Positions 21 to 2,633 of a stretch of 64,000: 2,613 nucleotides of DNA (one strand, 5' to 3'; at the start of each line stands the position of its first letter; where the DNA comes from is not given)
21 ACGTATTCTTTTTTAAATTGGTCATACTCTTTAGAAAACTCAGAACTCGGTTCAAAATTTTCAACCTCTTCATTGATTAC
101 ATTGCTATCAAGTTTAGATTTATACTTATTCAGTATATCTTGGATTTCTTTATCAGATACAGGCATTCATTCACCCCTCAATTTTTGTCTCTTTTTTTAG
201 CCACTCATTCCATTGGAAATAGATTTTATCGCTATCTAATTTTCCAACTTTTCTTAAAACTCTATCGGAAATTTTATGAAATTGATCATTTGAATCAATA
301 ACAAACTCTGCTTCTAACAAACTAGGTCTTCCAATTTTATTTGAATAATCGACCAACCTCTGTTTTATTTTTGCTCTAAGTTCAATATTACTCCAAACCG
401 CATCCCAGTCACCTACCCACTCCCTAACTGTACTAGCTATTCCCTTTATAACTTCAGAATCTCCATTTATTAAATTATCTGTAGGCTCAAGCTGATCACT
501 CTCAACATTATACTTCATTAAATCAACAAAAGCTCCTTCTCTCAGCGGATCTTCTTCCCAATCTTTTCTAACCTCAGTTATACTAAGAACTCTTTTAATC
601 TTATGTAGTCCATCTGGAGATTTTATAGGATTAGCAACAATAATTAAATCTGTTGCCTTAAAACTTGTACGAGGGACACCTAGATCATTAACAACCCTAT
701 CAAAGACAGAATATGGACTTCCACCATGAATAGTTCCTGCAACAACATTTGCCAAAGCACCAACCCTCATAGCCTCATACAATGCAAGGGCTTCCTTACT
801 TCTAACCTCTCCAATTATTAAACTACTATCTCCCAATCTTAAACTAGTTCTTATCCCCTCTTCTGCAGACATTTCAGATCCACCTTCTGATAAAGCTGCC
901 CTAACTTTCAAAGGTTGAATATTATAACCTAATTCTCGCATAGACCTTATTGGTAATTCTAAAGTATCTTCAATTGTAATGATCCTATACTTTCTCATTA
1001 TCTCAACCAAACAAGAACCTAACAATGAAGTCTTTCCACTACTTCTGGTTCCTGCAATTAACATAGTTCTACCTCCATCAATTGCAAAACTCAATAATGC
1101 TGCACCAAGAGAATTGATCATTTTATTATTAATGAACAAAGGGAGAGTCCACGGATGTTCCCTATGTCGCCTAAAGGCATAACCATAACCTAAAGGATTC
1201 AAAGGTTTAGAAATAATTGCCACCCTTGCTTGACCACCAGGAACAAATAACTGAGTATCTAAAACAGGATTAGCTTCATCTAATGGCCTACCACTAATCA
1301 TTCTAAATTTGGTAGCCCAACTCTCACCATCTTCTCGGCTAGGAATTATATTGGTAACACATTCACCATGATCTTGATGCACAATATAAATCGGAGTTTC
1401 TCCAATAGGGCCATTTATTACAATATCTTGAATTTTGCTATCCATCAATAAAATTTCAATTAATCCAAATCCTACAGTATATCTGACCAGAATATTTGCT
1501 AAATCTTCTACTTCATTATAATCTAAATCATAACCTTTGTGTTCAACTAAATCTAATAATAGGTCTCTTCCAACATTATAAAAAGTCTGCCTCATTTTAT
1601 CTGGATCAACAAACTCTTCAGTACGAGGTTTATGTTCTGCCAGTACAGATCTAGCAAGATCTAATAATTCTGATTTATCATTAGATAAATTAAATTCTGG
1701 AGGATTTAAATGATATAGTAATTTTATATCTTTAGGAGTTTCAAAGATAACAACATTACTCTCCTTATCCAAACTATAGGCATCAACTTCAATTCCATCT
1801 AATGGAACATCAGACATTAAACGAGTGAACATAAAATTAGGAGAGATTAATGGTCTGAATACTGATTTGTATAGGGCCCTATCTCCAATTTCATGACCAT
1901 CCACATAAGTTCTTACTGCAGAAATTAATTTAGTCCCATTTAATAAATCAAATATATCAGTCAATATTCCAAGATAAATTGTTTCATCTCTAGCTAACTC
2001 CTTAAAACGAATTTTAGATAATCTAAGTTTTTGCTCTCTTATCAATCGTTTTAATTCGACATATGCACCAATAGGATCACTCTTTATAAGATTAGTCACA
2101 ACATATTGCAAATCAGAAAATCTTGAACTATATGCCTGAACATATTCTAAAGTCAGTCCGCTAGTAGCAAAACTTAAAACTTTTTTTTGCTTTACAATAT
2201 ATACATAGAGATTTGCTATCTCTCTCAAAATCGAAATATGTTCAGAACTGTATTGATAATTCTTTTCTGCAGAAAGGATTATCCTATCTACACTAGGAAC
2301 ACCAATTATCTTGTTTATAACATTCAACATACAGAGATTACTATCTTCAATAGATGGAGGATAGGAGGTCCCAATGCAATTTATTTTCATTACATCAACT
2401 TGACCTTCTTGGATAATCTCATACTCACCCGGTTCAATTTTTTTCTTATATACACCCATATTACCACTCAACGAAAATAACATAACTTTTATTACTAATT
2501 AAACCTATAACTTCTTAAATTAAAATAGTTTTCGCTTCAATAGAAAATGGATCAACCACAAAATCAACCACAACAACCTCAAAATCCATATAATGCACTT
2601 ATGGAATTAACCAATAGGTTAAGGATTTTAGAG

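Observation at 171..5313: Secretion ATPase with about 250-aa N-terminal extension next to three tandem paralogous five-TM proteins (non-canonical pilus/archaellum-like module)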

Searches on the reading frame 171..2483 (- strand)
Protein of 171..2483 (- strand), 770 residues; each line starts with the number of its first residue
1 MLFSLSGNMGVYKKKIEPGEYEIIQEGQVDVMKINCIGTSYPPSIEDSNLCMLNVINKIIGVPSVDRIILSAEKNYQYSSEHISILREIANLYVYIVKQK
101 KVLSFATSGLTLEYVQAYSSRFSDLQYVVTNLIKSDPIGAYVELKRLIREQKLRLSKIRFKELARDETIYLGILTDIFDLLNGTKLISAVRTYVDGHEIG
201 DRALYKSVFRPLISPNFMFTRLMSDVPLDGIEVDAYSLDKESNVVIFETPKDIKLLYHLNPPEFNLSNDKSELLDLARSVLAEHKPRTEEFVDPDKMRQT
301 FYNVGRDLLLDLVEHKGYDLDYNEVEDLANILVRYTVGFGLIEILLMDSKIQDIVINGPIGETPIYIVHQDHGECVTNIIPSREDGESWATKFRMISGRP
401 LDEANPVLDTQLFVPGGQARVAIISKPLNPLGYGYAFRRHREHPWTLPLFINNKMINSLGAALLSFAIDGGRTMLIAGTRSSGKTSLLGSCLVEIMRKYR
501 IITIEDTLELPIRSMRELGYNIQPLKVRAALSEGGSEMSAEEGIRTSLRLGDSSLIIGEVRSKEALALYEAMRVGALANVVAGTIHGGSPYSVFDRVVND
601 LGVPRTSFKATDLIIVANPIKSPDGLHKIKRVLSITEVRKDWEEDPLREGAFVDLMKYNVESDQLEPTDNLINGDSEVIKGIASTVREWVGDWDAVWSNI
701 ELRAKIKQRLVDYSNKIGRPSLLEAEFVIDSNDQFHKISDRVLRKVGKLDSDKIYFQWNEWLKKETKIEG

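Call 3: search_protein_families(library=pfam, proteins=[window:171-2483:-], max_evalue=0.1)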
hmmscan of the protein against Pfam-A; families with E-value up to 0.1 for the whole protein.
window:171-2483:- (770 aa): 2 families
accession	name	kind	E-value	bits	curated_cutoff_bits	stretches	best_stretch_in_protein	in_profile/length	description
PF00437.27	T2SSE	-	1.4e-14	54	24.9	1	463-617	134-274/370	Type II/IV secretion system protein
PF06745.19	ATPase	-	0.00063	19.6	26.6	0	469-528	17-80/231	KaiC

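Call 6: find_encoding_contigs(protein=window:171-2483:-, flank=10000, max_places=6)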
Protein window:171-2483:- (770 aa): 4 contigs read that carry it; 1 place shown.
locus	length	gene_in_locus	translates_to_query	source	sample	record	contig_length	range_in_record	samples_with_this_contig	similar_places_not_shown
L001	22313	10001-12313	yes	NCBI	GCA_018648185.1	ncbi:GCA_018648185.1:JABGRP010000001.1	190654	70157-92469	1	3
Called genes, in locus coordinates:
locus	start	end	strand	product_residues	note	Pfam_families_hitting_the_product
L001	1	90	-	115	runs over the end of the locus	PF01336:tRNA_anti-codon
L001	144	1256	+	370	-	PF16450:Prot_ATP_ID_OB_C, PF07724:AAA_2 (weak), PF00004:AAA, PF07728:AAA_5 (weak), PF17862:AAA_lid_3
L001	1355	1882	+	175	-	PF02834:LigT_PEase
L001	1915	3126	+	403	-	PF09471:Peptidase_M64 (faint)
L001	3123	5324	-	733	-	PF00270:DEAD, PF04851:ResIII, PF18766:SWI2_SNF2, PF21210:RNA_helicase_helical, PF00271:Helicase_C, PF02732:ERCC4, PF12826:HHH_2 (weak), PF14520:HHH_5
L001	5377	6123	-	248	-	-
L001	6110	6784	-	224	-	PF01963:TraB_PrgY_gumN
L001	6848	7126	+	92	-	PF05239:PRC (weak)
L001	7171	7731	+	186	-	-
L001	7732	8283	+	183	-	-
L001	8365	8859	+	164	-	-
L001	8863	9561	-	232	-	-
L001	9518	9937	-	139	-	-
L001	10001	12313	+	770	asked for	PF00437:T2SSE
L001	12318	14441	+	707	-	-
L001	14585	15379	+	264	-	-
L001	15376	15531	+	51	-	-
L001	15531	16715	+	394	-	-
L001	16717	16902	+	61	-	-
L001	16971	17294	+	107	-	-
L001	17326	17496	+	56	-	-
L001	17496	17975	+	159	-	-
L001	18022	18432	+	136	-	-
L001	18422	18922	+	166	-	-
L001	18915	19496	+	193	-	-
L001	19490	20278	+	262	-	-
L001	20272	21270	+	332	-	PF01336:tRNA_anti-codon (faint), PF08646:Rep_fac-A_C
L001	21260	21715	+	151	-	PF04307:YdjM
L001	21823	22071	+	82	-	-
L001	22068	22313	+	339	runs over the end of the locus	PF14520:HHH_5 (weak), PF00154:RecA_N, PF13481:AAA_25, PF08423:Rad51, PF06745:ATPase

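Call 9: search_protein_families(library=pfam, proteins=[L001:12318-14441:+, L001:14582-15379:+, L001:15531-16715:+, L001:16926-17294:+, L001:17496-17975:+, L001:18022-18432:+, L001:18419-18922:+, L001:18915-19496:+, L001:19490-20278:+], max_evalue=1)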
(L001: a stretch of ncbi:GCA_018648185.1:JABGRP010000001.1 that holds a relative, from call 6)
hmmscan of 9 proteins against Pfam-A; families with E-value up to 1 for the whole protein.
L001:12318-14441:+ (707 aa): 2 families
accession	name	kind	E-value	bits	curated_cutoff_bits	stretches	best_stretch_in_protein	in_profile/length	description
PF18249.6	Ca_bind_SSO6904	-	0.064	14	25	0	3-33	3-33/90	Calcium binding protein SSO6904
PF20237.3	DUF6594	-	0.086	13.2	30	1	78-147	162-221/238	Family of unknown function (DUF6594)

L001:14582-15379:+ (265 aa): 1 family
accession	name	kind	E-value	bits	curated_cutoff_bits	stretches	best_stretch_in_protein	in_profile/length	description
PF21724.2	DUF6861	-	0.2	11.5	28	1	208-237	39-68/194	Family of unknown function (DUF6861)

L001:15531-16715:+ (394 aa): 0 families

L001:16926-17294:+ (122 aa): 3 families
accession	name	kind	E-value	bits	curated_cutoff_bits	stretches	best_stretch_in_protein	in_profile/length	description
PF23489.1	V-ATPase_su_f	-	0.007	17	27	1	14-48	9-43/78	V-type proton ATPase subunit f-like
PF11015.13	DUF2853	-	0.034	15.2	25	1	78-110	46-78/101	Protein of unknown function (DUF2853)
PF02723.19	CoV_E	-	0.082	13.5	32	0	12-36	8-32/75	Coronavirus small envelope protein E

L001:17496-17975:+ (159 aa): 0 families

L001:18022-18432:+ (136 aa): 0 families

L001:18419-18922:+ (167 aa): 0 families

L001:18915-19496:+ (193 aa): 1 family
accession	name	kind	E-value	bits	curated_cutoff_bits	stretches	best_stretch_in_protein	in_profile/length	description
PF20609.3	pAdhesive_17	-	0.14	12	27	1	6-112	78-180/289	Putative adhesive domain (group 17)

L001:19490-20278:+ (262 aa): 0 families

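Call 10: search_protein_families(library=ncbifam, proteins=[window:171-2483:-, L001:12318-14441:+, L001:16926-17294:+], max_evalue=1)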
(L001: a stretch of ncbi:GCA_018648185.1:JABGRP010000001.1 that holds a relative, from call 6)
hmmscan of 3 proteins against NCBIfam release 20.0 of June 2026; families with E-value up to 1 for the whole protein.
window:171-2483:- (770 aa): 13 families
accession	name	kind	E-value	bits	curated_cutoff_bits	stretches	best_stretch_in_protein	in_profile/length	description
NF058587.1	archaellum_moto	equivalog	5.6e-35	121.1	550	1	311-712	119-501/527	archaellum flagellar ATPase motor FlaI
TIGR03819.1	heli_sec_ATPase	hypoth_equivalog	1.8e-32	112.9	373.15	1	321-597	34-297/340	TadA family conjugal transfer-associated ATPase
TIGR02788.1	VirB11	equivalog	1.6e-17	63.5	249.95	1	463-599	136-264/308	P-type DNA transfer ATPase VirB11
NF053672.1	bindosome_BasE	exception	1.8e-16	60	1000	1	337-640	136-432/512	bindosome assembly system ATPase subunit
TIGR02782.1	TrbB_P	equivalog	2.8e-15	56.4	304.55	1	344-597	16-252/303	P-type conjugative transfer ATPase TrbB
NF010425.0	PRK13851.1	equivalog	1.2e-11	44.1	461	1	462-597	153-280/344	type IV secretion system protein VirB11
NF010475.0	PRK13900.1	equivalog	1.9e-11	43.6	389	1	462-594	151-276/333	type IV secretion system ATPase VirB11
NF041000.1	ATPase_ComGA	equivalog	4e-10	39.2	300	1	474-615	131-259/267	competence type IV pilus ATPase ComGA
NF010469.0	PRK13894.1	subfamily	5.1e-10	39.2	508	1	333-597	19-264/320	conjugal transfer ATPase TrbB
NF010407.0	PRK13833.1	subfamily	6.2e-07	29.1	499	1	433-597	106-259/323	conjugal transfer protein TrbB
TIGR01420.1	pilT_fam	subfamily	1.7e-05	24.2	319.1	1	474-599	125-241/343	PilT/PilU family type 4a pilus ATPase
TIGR02525.1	plasmid_TraJ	equivalog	2.5e-05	23.4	368.3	1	475-604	153-276/372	plasmid transfer ATPase TraJ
NF053534.1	T4PilAsmATPsTfpB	equivalog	0.00012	20.7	850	1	474-617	339-468/584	type IV pilus assembly ATPase TfpB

L001:12318-14441:+ (707 aa): 0 families

L001:16926-17294:+ (122 aa): 2 families
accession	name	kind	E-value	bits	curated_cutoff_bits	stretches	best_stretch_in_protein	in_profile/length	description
NF042931.1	SAG1386_EF1546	equivalog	0.088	12.9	80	1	5-34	16-44/158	SAG1386/EF1546 family surface-associated protein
NF033598.2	elast_bind_EbpS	equivalog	0.62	8.9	300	1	6-36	296-325/498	elastin-binding protein EbpS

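Call 17: find_homologous_proteins(query=L001:12318-14441:+, max_evalue=0.001)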
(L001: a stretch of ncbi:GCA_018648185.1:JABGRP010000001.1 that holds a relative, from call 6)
Query L001:12318-14441:+ (707 aa): 3571 proteins with E <= 0.001 among 8000 candidates; the best 120 are listed.
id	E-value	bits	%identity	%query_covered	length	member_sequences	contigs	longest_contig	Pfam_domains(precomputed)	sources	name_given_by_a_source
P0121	0.0e+0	1516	96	100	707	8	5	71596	-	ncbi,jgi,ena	-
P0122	0.0e+0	1168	73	100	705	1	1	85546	-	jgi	jgi:hypothetical protein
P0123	0.0e+0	1148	72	100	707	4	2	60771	-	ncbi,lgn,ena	-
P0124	0.0e+0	1135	71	100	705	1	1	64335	-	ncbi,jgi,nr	ncbi:hypothetical protein HOD61_02000 [archaeon]|jgi:hypothetical protein|nr:hypothetical protein [a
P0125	1.3e-284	964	60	100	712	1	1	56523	-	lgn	-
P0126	1.4e-284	964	61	100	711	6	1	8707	-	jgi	-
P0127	2.3e-278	943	60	100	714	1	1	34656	-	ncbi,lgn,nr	ncbi:hypothetical protein K8R33_03760 [archaeon]|nr:hypothetical protein [archaeon]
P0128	8.7e-278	942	59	100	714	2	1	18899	-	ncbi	-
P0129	3.8e-277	939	60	100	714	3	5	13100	-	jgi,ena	-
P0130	4.0e-277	939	60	99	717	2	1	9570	-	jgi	-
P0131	8.6e-277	938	60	100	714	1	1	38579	-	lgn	-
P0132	2.4e-276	937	60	100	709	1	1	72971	-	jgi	jgi:hypothetical protein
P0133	2.4e-275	933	58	100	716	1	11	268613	-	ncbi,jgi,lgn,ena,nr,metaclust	ncbi:hypothetical protein J4438_01545 [Candidatus Woesearchaeota archaeon]|nr:hypothetical protein [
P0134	1.4e-274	931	60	100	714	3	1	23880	-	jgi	jgi:hypothetical protein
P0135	7.3e-273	925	58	100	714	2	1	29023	-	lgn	-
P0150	1.3e-257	875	57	100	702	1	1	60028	-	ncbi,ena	-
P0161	2.6e-250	851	56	99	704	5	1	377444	-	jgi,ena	jgi:hypothetical protein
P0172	3.6e-247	840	54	98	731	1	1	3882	-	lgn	-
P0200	9.2e-241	819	54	100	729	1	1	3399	-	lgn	-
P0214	7.9e-238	809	52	99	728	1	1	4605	-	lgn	-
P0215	1.0e-237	809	55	99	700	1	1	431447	-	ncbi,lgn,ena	-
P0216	1.9e-237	808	52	99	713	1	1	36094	-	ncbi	-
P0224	9.8e-236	803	52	99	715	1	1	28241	-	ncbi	-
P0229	5.4e-235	800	54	97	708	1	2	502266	-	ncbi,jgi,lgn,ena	-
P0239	2.0e-233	795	53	100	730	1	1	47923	-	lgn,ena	-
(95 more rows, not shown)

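Call 19: search_solved_structures(query=A2, max_evalue=10, show_alignments=2)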
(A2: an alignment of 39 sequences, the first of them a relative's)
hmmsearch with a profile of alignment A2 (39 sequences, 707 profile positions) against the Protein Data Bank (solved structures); distinct sequences matched with E-value up to 10: 10.
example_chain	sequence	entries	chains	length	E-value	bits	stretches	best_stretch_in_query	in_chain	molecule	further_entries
2y00_A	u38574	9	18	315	0.24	12.6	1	351-440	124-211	BETA-1 ADRENERGIC RECEPTOR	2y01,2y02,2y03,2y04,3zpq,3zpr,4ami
2vt4_A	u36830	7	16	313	0.25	12.6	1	351-440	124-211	BETA1 ADRENERGIC RECEPTOR | BETA-1 ADRENERGIC RECEPTOR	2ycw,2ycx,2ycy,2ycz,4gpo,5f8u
5a8e_A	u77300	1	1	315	0.26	12.5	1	351-440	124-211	BETA1 ADRENERGIC RECEPTOR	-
6tko_A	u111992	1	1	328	0.34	12.1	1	351-440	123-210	Beta-1 adrenergic receptor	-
4bvn_A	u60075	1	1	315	0.35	12.1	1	351-440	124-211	BETA-1 ADRENERGIC RECEPTOR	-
6h7j_A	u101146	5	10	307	0.48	11.6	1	351-440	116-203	Beta-1 adrenergic receptor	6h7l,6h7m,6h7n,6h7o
7jjo_R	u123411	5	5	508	1.4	10.1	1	351-438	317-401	Beta1-Adrenergic Receptor | Endolysin,Endolysin,Beta-1 adrenergic receptor chimera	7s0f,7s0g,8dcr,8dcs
6ibl_A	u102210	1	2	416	1.8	9.8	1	351-440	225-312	Thioredoxin 1,Beta-1 adrenergic receptor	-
5tgw_A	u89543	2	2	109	2.1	9.5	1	6-68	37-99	PS1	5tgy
9llh_M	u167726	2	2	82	3.5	8.8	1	314-377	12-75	De novo designed agonist-positive allosteric GPCR exoframe modulator targeting TM5/6/7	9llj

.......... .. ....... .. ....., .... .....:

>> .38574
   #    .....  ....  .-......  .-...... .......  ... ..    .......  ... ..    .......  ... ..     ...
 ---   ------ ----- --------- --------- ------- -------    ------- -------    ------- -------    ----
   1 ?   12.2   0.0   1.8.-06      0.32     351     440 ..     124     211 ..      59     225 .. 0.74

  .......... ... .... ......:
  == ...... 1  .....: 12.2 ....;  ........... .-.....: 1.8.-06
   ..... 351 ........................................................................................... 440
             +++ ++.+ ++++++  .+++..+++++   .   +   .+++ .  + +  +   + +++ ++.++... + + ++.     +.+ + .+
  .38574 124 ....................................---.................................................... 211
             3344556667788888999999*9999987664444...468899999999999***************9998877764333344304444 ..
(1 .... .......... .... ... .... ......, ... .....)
